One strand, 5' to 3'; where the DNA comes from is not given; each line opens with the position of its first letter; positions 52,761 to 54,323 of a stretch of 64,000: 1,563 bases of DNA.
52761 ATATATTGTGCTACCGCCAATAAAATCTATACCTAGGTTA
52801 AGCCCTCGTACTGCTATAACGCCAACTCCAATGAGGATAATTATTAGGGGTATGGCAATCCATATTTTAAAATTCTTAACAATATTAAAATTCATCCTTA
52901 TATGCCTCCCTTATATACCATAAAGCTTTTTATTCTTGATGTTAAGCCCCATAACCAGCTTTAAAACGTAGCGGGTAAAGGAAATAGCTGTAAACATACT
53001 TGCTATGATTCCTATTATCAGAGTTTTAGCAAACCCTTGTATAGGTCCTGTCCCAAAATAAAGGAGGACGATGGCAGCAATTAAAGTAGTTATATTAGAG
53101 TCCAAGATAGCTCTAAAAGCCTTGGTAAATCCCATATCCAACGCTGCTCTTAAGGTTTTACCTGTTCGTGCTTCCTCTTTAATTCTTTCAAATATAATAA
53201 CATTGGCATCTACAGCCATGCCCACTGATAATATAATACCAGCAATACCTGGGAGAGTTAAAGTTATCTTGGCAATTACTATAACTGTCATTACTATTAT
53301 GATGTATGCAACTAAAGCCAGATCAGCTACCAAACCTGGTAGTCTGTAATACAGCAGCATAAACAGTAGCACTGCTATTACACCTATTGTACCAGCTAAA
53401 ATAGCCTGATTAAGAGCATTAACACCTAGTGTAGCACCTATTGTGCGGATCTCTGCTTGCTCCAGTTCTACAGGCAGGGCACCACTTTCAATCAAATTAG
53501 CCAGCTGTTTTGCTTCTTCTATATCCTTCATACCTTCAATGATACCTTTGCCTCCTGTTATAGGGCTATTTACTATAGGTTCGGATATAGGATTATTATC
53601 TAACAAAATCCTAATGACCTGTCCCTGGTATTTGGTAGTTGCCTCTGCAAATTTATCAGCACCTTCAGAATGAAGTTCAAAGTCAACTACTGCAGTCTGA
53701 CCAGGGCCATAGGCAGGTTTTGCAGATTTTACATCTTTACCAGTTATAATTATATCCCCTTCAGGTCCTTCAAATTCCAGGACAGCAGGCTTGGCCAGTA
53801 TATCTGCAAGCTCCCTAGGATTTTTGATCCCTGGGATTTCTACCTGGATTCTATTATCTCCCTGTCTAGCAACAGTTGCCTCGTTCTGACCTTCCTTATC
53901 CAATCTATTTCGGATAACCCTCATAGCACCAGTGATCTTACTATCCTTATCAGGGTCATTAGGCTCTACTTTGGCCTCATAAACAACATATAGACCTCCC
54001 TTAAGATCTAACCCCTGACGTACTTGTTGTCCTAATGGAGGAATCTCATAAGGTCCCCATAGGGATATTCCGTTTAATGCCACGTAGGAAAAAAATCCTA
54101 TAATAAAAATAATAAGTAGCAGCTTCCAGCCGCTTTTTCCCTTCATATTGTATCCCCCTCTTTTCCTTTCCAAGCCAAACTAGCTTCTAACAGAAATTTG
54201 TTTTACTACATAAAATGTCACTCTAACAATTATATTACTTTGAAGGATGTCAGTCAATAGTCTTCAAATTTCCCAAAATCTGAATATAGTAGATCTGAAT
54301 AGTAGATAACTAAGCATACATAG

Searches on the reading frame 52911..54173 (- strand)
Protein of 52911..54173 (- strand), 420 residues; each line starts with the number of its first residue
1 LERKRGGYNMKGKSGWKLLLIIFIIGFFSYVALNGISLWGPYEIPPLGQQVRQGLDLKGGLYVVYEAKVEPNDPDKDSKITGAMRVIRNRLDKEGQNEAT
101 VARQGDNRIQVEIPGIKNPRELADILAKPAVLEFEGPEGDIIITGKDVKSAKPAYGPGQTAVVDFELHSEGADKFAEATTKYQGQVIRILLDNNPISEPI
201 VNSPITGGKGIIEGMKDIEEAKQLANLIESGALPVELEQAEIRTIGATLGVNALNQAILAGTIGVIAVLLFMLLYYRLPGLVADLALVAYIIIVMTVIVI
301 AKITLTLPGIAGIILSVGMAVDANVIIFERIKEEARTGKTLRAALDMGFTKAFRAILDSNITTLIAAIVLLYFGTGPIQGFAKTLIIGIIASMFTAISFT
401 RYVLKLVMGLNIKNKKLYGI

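Call 4: search_protein_families(library=ncbifam, proteins=[window:52911-54173:-], max_evalue=0.01)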
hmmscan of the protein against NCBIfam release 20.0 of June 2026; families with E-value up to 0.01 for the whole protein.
window:52911-54173:- (420 aa): 26 families (the best 25 are shown)
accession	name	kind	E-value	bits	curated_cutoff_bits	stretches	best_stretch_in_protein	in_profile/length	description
NF009583.0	PRK13024.1-3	subfamily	1.6e-118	396.8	721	2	139-408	161-432/755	protein translocase subunit SecDF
TIGR01129.1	secD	equivalog_domain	1.8e-111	373.1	244.4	2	141-403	133-396/397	protein translocase subunit SecD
NF009585.0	PRK13024.1-5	equivalog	4.8e-92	309.5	1037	2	142-408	382-648/993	protein translocase subunit SecDF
NF011315.0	PRK14726.1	equivalog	5.6e-88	296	1249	2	141-406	257-523/855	protein translocase subunit SecDF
NF009581.0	PRK13024.1-1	equivalog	4.3e-82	276.4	1058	1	25-414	8-417/752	protein translocase subunit SecDF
NF009584.0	PRK13024.1-4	equivalog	5.2e-80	269.8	1171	1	49-416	30-421/759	protein translocase subunit SecDF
TIGR00916.1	2A0604s01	subfamily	8.2e-74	248.1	148.6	1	167-397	1-231/231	SecD/SecF family protein translocase subunit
NF009545.0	PRK12933.1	equivalog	4.4e-68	230.2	728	2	207-413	392-599/604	protein translocase subunit SecD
NF009580.0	PRK13023.1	equivalog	2.7e-59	201.2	1153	2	142-404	181-444/775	protein translocase subunit SecDF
NF006218.0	PRK08343.1-4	subfamily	1.5e-52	178.8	383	1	50-404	30-386/392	preprotein translocase subunit SecD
NF009540.0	PRK12911.1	equivalog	1.9e-50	171.3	1878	1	184-408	839-1062/1403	bifunctional preprotein translocase subunit SecD/SecF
NF009582.0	PRK13024.1-2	equivalog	2.1e-46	158.3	723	1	195-418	275-498/859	protein translocase subunit SecDF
NF046001.1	SecDF_plasm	equivalog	7.3e-35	120.3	500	1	201-417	297-513/878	protein translocase subunit SecDF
NF006216.0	PRK08343.1-2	equivalog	4.3e-33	114.9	519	2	215-397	306-491/506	preprotein translocase subunit SecD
TIGR00966.2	transloc_SecF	equivalog_domain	5.8e-25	88.3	160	1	211-401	80-273/279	protein translocase subunit SecF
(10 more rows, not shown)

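Call 7: find_encoding_contigs(protein=window:52911-54146:-, flank=10000, max_places=10)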
Protein window:52911-54146:- (411 aa): 22 contigs read that carry it; 9 places shown.
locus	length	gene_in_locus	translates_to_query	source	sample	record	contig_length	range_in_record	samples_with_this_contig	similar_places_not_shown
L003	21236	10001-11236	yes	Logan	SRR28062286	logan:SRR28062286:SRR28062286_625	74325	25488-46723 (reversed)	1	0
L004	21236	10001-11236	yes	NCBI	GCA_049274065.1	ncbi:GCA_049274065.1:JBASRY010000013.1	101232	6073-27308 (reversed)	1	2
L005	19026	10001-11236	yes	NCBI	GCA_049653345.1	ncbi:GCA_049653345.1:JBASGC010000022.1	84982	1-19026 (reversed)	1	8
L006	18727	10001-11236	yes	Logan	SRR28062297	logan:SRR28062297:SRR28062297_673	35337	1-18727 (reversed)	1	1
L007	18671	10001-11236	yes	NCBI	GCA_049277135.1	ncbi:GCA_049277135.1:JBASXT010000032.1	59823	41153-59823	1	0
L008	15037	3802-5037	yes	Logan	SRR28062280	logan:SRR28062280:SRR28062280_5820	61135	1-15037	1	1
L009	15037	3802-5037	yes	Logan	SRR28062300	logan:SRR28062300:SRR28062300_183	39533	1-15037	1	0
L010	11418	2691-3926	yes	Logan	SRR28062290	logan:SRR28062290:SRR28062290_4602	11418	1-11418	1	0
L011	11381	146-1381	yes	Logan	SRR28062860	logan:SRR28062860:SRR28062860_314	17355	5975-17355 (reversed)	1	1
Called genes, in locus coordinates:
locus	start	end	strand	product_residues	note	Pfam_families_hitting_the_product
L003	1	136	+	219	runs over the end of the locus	PF00528:BPD_transp_1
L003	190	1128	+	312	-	PF03180:Lipoprotein_9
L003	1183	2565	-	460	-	PF00206:Lyase_1, PF14698:ASL_C2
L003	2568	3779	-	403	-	PF00764:Arginosuc_synth, PF20979:Arginosuc_syn_C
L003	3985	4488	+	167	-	PF02075:RuvC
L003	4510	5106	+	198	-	PF01330:RuvA_N, PF00633:HHH (faint), PF14520:HHH_5, PF21176:RecR_HhH (faint), PF07499:RuvA_C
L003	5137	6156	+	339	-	PF06068:TIP49 (faint), PF01078:Mg_chelatase (faint), PF05496:RuvB_N, PF00004:AAA, PF07728:AAA_5 (weak), PF17864:AAA_lid_4, PF05491:WHD_RuvB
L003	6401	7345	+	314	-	PF02547:Queuosine_synth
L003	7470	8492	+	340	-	PF01702:TGT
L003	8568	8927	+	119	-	PF02699:YajC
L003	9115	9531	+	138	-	PF12670:DUF3792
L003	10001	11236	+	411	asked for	PF21760:SecD_1st, PF22599:SecDF_P1_head, PF03176:MMPL (weak), PF02355:SecD_SecF_C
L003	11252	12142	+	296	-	PF07549:Sec_GG (weak), PF02355:SecD_SecF_C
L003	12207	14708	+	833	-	PF01368:DHH, PF02272:DHHA1, PF17768:RecJ_OB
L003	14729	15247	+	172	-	PF00156:Pribosyltran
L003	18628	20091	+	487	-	PF04055:Radical_SAM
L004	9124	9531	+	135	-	PF12670:DUF3792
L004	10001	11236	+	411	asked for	PF21760:SecD_1st, PF22599:SecDF_P1_head, PF03176:MMPL (weak), PF02355:SecD_SecF_C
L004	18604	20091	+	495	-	PF04055:Radical_SAM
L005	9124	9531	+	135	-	PF12670:DUF3792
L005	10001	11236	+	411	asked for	PF21760:SecD_1st, PF22599:SecDF_P1_head, PF03176:MMPL (weak), PF02355:SecD_SecF_C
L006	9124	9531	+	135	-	PF12670:DUF3792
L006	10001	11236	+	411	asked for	PF21760:SecD_1st, PF22599:SecDF_P1_head, PF03176:MMPL (weak), PF02355:SecD_SecF_C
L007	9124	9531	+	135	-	PF12670:DUF3792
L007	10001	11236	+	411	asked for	PF21760:SecD_1st, PF22599:SecDF_P1_head, PF03176:MMPL (weak), PF02355:SecD_SecF_C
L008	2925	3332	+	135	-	PF12670:DUF3792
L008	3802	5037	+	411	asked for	PF21760:SecD_1st, PF22599:SecDF_P1_head, PF03176:MMPL (weak), PF02355:SecD_SecF_C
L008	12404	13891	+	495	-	PF04055:Radical_SAM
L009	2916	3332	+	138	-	PF12670:DUF3792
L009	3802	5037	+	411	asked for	PF21760:SecD_1st, PF22599:SecDF_P1_head, PF03176:MMPL (weak), PF02355:SecD_SecF_C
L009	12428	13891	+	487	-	PF04055:Radical_SAM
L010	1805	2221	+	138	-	PF12670:DUF3792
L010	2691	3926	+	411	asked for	PF21760:SecD_1st, PF22599:SecDF_P1_head, PF03176:MMPL (weak), PF02355:SecD_SecF_C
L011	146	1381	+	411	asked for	PF21760:SecD_1st, PF22599:SecDF_P1_head, PF03176:MMPL (weak), PF02355:SecD_SecF_C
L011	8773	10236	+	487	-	PF04055:Radical_SAM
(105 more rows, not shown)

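Call 9: find_related_loci(query=window:52911-54146:-, collection=genome_contigs, flank=6000)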
Query window:52911-54146:- (411 aa) in genome_contigs; peptide patterns used: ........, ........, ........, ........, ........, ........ (x = any residue, [..] = any of these).
600 stretches matched a pattern (row limit reached: there are more); 589 encode a relative of the query (tblastn E <= 1e-3); the best 80 are kept; 80 distinct loci.
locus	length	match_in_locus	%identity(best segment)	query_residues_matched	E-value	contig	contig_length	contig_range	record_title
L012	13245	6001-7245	52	1-410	4e-127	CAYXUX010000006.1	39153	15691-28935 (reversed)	MAG TPA_asm: uncultured Clostridiaceae bacterium isolate binchicken_co173_592 genome assembly, contig: NODE_3492_length_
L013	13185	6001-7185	49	17-411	1e-124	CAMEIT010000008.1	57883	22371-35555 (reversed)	MAG: uncultured Clostridia bacterium isolate SRR15057928_bin.10_metaWRAP_v1.3_MAG genome assembly, contig: ERZ10407477.1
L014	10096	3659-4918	46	1-410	1e-118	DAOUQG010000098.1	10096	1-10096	MAG TPA_asm: Thermohalobacteraceae bacterium isolate CSMAG_120 CSMAG_120_k141_77990_length_10096_cov_12.4967, whole geno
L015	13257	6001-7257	50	1-410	6e-118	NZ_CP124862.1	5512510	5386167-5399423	Petroclostridium sp. X23 chromosome, complete genome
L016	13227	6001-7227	48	1-410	7e-113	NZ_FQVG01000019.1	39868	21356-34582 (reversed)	Caloramator proteoclasticus DSM 10124, whole genome shotgun sequence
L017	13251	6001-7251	47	2-410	2e-112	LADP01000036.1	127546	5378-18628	MAG: Peptococcaceae bacterium BRH_c8a BRHa_1003792, whole genome shotgun sequence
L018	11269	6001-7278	47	3-411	6e-112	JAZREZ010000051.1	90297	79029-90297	MAG: Clostridia bacterium isolate T1900045497_YK20190191.MAGScoT_cleanbin_000002 SGB_7455_k141_1027735, whole genome sho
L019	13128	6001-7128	49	37-410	1e-111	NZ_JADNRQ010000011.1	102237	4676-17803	Desulfallas sp. Bu1-1 NODE_11_length_102237_cov_50.284184, whole genome shotgun sequence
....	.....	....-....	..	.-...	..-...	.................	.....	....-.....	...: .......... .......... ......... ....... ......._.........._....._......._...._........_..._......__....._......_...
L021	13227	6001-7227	47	1-405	1e-108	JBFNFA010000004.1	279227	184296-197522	MAG: Clostridiaceae bacterium isolate AA2 NODE_26_length_279227_cov_208.440560, whole genome shotgun sequence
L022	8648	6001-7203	45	20-410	2e-106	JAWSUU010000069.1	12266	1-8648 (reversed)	MAG: Bacillota bacterium isolate B4G8H2-03 NODE_69_length_12266_cov_4.054475, whole genome shotgun sequence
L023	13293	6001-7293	45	1-411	2e-105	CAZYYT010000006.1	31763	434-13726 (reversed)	MAG TPA_asm: uncultured Oscillospiraceae bacterium isolate SRP192927_co4_613 genome assembly, contig: NODE_2235_length_3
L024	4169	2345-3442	47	25-396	3e-106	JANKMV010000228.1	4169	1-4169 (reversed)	MAG: Bacillota bacterium isolate M17C-03 NODE_228_length_4169_cov_3.450656, whole genome shotgun sequence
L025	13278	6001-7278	44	1-410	2e-105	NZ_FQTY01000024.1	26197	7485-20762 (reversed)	Tissierella praeacuta DSM 18095, whole genome shotgun sequence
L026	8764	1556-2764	44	1-407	5e-105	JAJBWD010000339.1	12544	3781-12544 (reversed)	MAG: Bacillota bacterium isolate Bin_C1_11 k141_209847, whole genome shotgun sequence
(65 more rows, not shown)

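Call 21: find_homologous_proteins(query=A1, max_evalue=1e-30)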
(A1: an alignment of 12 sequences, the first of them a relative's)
Query A1 (12 sequences) (449 aa, profile of the alignment): 8000 proteins with E <= 1e-30 among 8000 candidates; the best 120 are listed.
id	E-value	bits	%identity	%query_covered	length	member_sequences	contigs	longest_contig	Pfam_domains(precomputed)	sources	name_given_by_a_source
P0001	3.4e-255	865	60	99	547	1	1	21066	PF04055.28,PF13353.12,PF05402.19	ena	-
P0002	4.4e-239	812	60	99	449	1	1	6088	PF04055.28,PF13353.12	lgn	-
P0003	9.9e-239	811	60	99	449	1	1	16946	PF04055.28,PF13353.12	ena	-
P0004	7.7e-236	801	58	99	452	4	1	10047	PF04055.28,PF13353.12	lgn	-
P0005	6.9e-235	798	63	99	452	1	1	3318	PF04055.28,PF13353.12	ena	-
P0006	8.0e-235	798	63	99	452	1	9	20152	PF04055.28,PF13353.12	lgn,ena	-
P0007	1.4e-234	797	63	99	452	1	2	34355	PF04055.28,PF13353.12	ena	-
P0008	2.0e-234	797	61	99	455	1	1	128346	PF04055.28,PF13353.12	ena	-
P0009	2.3e-234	796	61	99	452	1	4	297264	PF04055.28,PF13353.12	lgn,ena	-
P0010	3.1e-234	796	63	99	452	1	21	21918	PF04055.28,PF13353.12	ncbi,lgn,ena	-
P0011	3.2e-234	796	60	99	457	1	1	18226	PF04055.28,PF13353.12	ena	-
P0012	3.2e-234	796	64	99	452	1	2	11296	PF04055.28,PF13353.12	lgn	-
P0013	4.0e-234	796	64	99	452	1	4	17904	PF04055.28,PF13353.12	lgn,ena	-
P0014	5.4e-234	795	61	99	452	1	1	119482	PF04055.28,PF13353.12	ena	-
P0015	5.9e-234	795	64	99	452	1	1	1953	PF04055.28,PF13353.12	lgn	-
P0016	6.7e-234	795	60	99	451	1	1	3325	PF04055.28,PF13353.12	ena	-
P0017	6.8e-234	795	63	99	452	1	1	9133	PF04055.28,PF13353.12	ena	-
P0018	7.0e-234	795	59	99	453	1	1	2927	PF04055.28,PF13353.12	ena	-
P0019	7.6e-234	795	60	99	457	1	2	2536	PF04055.28,PF13353.12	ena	-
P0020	8.7e-234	795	60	99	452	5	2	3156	PF04055.28,PF13353.12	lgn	-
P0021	1.0e-233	794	61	99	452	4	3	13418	PF04055.28,PF13353.12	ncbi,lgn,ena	-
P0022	1.8e-233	794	62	99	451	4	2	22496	PF04055.28,PF13353.12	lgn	-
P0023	1.9e-233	793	60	99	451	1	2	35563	PF04055.28,PF13353.12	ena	-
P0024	2.1e-233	793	61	99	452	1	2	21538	PF04055.28,PF13353.12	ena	-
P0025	2.5e-233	793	60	99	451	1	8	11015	PF04055.28,PF13353.12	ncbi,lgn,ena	-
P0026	3.2e-233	793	61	99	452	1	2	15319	PF04055.28,PF13353.12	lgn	-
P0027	3.3e-233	793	59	99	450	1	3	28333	PF04055.28,PF13353.12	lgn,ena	-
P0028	3.9e-233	792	61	99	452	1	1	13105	PF04055.28,PF13353.12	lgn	-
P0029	4.0e-233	792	61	99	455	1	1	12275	PF04055.28,PF13353.12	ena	-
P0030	4.1e-233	792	60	99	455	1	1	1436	PF04055.28,PF13353.12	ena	-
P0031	4.2e-233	792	62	99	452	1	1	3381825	PF04055.28,PF13353.12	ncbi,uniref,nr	ncbi:thioether cross-link-forming SCIFF peptide maturase [Roseburia sp. 499]|uniref:thioether cross-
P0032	4.2e-233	792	57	99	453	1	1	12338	PF04055.28,PF13353.12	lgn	-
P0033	4.2e-233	792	60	99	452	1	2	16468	PF04055.28,PF13353.12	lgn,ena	-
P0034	4.4e-233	792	61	99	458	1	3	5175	PF04055.28,PF13353.12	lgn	-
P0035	4.5e-233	792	59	99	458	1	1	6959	PF04055.28,PF13353.12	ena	-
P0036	4.7e-233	792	61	99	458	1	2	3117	PF04055.28,PF13353.12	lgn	-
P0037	4.7e-233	792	60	99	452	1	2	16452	PF04055.28,PF13353.12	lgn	-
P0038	4.8e-233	792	59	99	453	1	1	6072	PF04055.28,PF13353.12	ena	-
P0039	4.8e-233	792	59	99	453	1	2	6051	PF04055.28,PF13353.12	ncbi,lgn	-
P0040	5.0e-233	792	62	99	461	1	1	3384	PF04055.28,PF13353.12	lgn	-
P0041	5.1e-233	792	61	99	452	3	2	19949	PF04055.28,PF13353.12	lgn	-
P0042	5.2e-233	792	62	99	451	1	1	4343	PF04055.28,PF13353.12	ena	-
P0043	5.2e-233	792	61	99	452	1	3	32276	PF04055.28,PF13353.12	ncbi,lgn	-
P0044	5.6e-233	792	60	99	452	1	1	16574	PF04055.28,PF13353.12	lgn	-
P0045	5.8e-233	792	60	98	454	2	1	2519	PF04055.28,PF13353.12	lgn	-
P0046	5.8e-233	792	61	99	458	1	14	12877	PF04055.28,PF13353.12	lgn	-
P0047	6.0e-233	792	62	99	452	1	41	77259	PF04055.28,PF13353.12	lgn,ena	-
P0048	6.1e-233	792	61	99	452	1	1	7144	PF04055.28,PF13353.12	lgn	-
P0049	6.2e-233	792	61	99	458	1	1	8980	PF04055.28,PF13353.12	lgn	-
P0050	6.4e-233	792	61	99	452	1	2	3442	PF04055.28,PF13353.12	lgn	-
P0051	6.4e-233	792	60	99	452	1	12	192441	PF04055.28,PF13353.12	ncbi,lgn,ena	-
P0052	6.6e-233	792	60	99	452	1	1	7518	PF04055.28,PF13353.12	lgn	-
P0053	6.7e-233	792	61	99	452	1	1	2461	PF04055.28,PF13353.12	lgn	-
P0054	6.7e-233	792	61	99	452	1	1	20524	PF04055.28,PF13353.12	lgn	-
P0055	7.0e-233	792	63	98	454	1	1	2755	PF04055.28,PF13353.12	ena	-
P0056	7.2e-233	792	61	99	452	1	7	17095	PF04055.28,PF13353.12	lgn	-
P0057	7.4e-233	792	61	99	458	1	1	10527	PF04055.28,PF13353.12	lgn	-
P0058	7.7e-233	791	60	99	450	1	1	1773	PF04055.28,PF13353.12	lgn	-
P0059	8.0e-233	791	61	99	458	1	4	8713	PF04055.28,PF13353.12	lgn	-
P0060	8.0e-233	791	61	99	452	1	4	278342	PF04055.28,PF13353.12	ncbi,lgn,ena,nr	ncbi:MAG: thioether cross-link-forming SCIFF peptide maturase [Lachnospiraceae bacterium]|nr:thioeth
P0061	8.1e-233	791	60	99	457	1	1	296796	PF04055.28,PF13353.12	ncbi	-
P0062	8.3e-233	791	59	99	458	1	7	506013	PF04055.28,PF13353.12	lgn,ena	-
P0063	8.6e-233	791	59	99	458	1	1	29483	PF04055.28,PF13353.12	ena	-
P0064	8.7e-233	791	62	99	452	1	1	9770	PF04055.28,PF13353.12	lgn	-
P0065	8.9e-233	791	59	99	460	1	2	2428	PF04055.28,PF13353.12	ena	-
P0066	9.1e-233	791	61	99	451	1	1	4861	PF04055.28,PF13353.12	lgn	-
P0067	9.5e-233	791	61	99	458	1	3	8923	PF04055.28,PF13353.12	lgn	-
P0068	9.5e-233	791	59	99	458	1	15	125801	PF04055.28,PF13353.12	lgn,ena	-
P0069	9.6e-233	791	61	99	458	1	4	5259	PF04055.28,PF13353.12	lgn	-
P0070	1.0e-232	791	59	99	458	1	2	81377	PF04055.28,PF13353.12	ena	-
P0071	1.1e-232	791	61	99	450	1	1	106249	PF04055.28,PF13353.12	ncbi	-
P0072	1.1e-232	791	59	99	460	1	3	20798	PF04055.28,PF13353.12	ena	-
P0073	1.1e-232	791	60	99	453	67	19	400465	PF04055.28,PF13353.12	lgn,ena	-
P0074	1.2e-232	791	62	99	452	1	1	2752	PF04055.28,PF13353.12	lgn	-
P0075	1.2e-232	791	60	99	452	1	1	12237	PF04055.28,PF13353.12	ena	-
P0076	1.2e-232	791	58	99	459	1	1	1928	PF04055.28,PF13353.12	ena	-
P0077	1.2e-232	791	61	99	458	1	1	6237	PF04055.28,PF13353.12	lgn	-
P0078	1.2e-232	791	61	99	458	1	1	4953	PF04055.28,PF13353.12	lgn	-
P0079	1.2e-232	791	60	99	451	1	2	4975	PF04055.28,PF13353.12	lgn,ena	-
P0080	1.2e-232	791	61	99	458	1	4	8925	PF04055.28,PF13353.12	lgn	-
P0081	1.2e-232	791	59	99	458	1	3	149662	PF04055.28,PF13353.12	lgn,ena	-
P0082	1.3e-232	791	-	-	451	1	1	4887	PF04055.28,PF13353.12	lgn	-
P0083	1.4e-232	791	61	99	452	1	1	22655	PF04055.28,PF13353.12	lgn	-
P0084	1.5e-232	791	60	99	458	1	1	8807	PF04055.28,PF13353.12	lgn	-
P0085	1.5e-232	790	61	99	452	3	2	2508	PF04055.28,PF13353.12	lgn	-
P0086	1.5e-232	790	61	99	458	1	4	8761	PF04055.28,PF13353.12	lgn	-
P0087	1.6e-232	790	59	99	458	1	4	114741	PF04055.28,PF13353.12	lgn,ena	-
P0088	1.7e-232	790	60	99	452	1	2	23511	PF04055.28,PF13353.12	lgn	-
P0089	1.7e-232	790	60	99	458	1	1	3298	PF04055.28,PF13353.12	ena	-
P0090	1.7e-232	790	61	99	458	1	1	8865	PF04055.28,PF13353.12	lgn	-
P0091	1.7e-232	790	59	99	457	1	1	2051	PF04055.28,PF13353.12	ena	-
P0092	1.8e-232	790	58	99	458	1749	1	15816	PF04055.28,PF13353.12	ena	-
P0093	1.8e-232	790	61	99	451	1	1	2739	PF04055.28,PF13353.12,PF05402.19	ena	-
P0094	1.8e-232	790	62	99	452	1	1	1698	PF04055.28,PF13353.12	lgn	-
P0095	1.8e-232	790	-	-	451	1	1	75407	PF04055.28,PF13353.12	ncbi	-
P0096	1.8e-232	790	59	99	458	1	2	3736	PF04055.28,PF13353.12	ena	-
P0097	1.8e-232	790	60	99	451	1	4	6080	PF04055.28,PF13353.12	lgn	-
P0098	1.9e-232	790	-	-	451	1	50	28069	PF04055.28,PF13353.12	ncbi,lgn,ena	-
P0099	1.9e-232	790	60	99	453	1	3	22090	PF04055.28,PF13353.12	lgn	-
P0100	1.9e-232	790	59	99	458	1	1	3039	PF04055.28,PF13353.12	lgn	-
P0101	2.0e-232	790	60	99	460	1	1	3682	PF04055.28,PF13353.12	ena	-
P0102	2.1e-232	790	61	99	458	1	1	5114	PF04055.28,PF13353.12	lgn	-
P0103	2.1e-232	790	60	99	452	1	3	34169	PF04055.28,PF13353.12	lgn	-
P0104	2.1e-232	790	61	99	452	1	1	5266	PF04055.28,PF13353.12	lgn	-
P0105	2.2e-232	790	59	99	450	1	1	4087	PF04055.28,PF13353.12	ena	-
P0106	2.2e-232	790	61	99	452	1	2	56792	PF04055.28,PF13353.12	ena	-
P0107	2.2e-232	790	60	99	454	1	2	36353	PF04055.28,PF13353.12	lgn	-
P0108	2.4e-232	790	61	99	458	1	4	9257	PF04055.28,PF13353.12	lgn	-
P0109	2.4e-232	790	61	99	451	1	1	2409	PF13186.12,PF04055.28,PF13353.12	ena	-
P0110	2.5e-232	790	58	99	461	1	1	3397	PF04055.28,PF13353.12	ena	-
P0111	2.5e-232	790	60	99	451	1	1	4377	PF04055.28,PF13353.12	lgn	-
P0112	2.5e-232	790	59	99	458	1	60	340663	PF04055.28,PF13353.12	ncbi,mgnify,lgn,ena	mgnify:FL=1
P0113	2.5e-232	790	63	99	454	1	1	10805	PF04055.28,PF13353.12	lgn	-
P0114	2.5e-232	790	58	99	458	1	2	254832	PF04055.28,PF13353.12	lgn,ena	-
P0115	2.6e-232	790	59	99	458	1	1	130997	PF04055.28,PF13353.12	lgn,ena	-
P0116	2.6e-232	790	62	99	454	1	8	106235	PF04055.28,PF13353.12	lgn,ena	-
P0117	2.7e-232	790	59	99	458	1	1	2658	PF04055.28,PF13353.12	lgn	-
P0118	2.7e-232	790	59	99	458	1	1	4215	PF04055.28,PF13353.12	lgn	-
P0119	2.8e-232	790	59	99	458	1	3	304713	PF04055.28,PF13353.12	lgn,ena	-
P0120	2.8e-232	790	-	-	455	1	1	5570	PF04055.28,PF13353.12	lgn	-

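Call 22: find_homologous_proteins(query=window:52911-54146:-, max_evalue=1e-40)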
Query window:52911-54146:- (411 aa): 7999 proteins with E <= 1e-40 among 8000 candidates; the best 120 are listed.
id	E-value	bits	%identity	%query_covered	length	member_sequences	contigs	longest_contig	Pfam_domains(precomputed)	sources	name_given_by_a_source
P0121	3.0e-245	831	95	100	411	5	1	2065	PF21760.4,PF03176.22,PF22599.3,PF02355.23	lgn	-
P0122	4.9e-236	801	91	100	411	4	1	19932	PF21760.4,PF03176.22,PF22599.3,PF02355.23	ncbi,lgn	-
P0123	1.5e-234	796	91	100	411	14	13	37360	PF21760.4,PF03176.22,PF22599.3,PF02355.23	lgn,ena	-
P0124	1.4e-231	786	89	100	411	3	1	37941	PF21760.4,PF03176.22,PF22599.3,PF02355.23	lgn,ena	-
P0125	1.3e-224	763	87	100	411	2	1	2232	PF21760.4,PF03176.22,PF22599.3,PF02355.23,PF00873.26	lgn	-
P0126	7.3e-216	735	83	100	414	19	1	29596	PF21760.4,PF22599.3,PF02355.23,PF00873.26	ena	-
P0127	3.4e-215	732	84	96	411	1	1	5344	PF21760.4,PF22599.3,PF02355.23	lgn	-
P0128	1.1e-211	721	83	100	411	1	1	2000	PF21760.4,PF22599.3,PF02355.23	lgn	-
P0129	4.7e-211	719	81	100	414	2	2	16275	PF21760.4,PF22599.3,PF02355.23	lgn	-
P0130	1.5e-210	717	81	100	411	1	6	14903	PF21760.4,PF22599.3,PF02355.23,PF00873.26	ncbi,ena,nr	ncbi:MAG: protein translocase subunit SecD [Clostridiales bacterium]|nr:protein translocase subunit 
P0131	2.1e-196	671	76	100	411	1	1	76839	PF21760.4,PF03176.22,PF22599.3,PF02355.23,PF00873.26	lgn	-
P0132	1.8e-183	628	72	100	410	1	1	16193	PF21760.4,PF03176.22,PF22599.3,PF02355.23,PF00873.26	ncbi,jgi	jgi:preprotein translocase subunit SecD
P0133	3.9e-183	627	71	100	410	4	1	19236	PF21760.4,PF22599.3,PF02355.23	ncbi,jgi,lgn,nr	ncbi:MAG: protein translocase subunit SecD [Caldicoprobacter oshimai]|nr:MAG: protein translocase su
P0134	5.2e-183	626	71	100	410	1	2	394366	PF21760.4,PF03176.22,PF22599.3,PF02355.23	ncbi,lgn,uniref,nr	ncbi:protein-export SecD/SecF family membrane protein [Caldicoprobacter guelmensis]|uniref:protein t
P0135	2.2e-181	621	70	100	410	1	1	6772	PF21760.4,PF03176.22,PF22599.3,PF02355.23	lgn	-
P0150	3.1e-163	561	66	100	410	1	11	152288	PF21760.4,PF03176.22,PF22599.3,PF02355.23,PF00873.26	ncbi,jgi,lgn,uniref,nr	ncbi:MAG: protein translocase subunit SecD [Xylanivirga thermophila]|jgi:preprotein translocase subu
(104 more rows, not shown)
